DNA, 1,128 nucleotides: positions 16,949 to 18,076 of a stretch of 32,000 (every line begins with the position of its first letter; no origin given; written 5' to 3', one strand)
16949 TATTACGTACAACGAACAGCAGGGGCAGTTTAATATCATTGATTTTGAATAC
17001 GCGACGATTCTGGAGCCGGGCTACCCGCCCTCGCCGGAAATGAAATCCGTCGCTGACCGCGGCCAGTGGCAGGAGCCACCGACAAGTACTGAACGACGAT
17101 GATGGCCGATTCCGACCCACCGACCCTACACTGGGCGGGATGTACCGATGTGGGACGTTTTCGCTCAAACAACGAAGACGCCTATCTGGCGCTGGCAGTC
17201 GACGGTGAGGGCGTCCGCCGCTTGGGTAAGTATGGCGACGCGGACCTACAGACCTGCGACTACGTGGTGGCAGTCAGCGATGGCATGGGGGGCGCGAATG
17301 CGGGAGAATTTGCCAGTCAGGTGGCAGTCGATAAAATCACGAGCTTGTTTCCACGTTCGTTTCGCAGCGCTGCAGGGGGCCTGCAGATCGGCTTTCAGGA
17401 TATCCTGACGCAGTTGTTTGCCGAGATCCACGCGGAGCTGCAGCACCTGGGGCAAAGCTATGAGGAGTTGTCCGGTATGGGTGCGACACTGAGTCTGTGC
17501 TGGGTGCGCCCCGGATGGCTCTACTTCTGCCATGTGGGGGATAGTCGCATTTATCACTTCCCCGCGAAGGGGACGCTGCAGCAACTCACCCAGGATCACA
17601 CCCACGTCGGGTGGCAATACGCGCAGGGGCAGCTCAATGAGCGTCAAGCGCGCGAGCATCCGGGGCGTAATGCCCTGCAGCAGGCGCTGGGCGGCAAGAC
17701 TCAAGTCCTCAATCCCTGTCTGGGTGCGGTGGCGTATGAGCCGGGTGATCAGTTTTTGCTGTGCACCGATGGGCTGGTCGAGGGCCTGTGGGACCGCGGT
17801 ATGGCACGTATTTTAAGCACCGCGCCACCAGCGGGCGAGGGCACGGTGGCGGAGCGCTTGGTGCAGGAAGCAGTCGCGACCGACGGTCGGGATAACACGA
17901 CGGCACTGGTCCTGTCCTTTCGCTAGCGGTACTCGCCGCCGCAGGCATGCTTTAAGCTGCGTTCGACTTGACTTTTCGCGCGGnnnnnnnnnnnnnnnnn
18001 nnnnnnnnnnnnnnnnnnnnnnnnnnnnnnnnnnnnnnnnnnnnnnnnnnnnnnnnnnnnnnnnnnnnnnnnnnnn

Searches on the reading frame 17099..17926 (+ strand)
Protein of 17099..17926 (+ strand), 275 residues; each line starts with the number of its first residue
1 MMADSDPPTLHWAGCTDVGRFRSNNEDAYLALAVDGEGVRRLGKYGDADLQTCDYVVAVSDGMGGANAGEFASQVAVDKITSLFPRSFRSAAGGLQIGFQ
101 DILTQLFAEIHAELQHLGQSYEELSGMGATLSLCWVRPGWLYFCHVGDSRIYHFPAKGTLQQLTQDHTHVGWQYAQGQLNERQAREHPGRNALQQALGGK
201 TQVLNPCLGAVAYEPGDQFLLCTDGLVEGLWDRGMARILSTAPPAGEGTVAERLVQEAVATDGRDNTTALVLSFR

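Call 7: search_protein_families(library=pfam, proteins=[window:17099-17926:+], max_evalue=0.001)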
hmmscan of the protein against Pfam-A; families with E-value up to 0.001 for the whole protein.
window:17099-17926:+ (275 aa): 3 families
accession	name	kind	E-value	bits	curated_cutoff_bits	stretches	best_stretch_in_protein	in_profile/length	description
PF13672.11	PP2C_2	-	8.8e-19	68.3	24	1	51-231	22-179/209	Protein phosphatase 2C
PF00481.26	PP2C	-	4.2e-07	30.3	20.3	1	53-168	33-141/255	Protein phosphatase 2C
PF07228.17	SpoIIE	-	4.6e-05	23.9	25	0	211-274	118-191/192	Stage II sporulation protein E (SpoIIE)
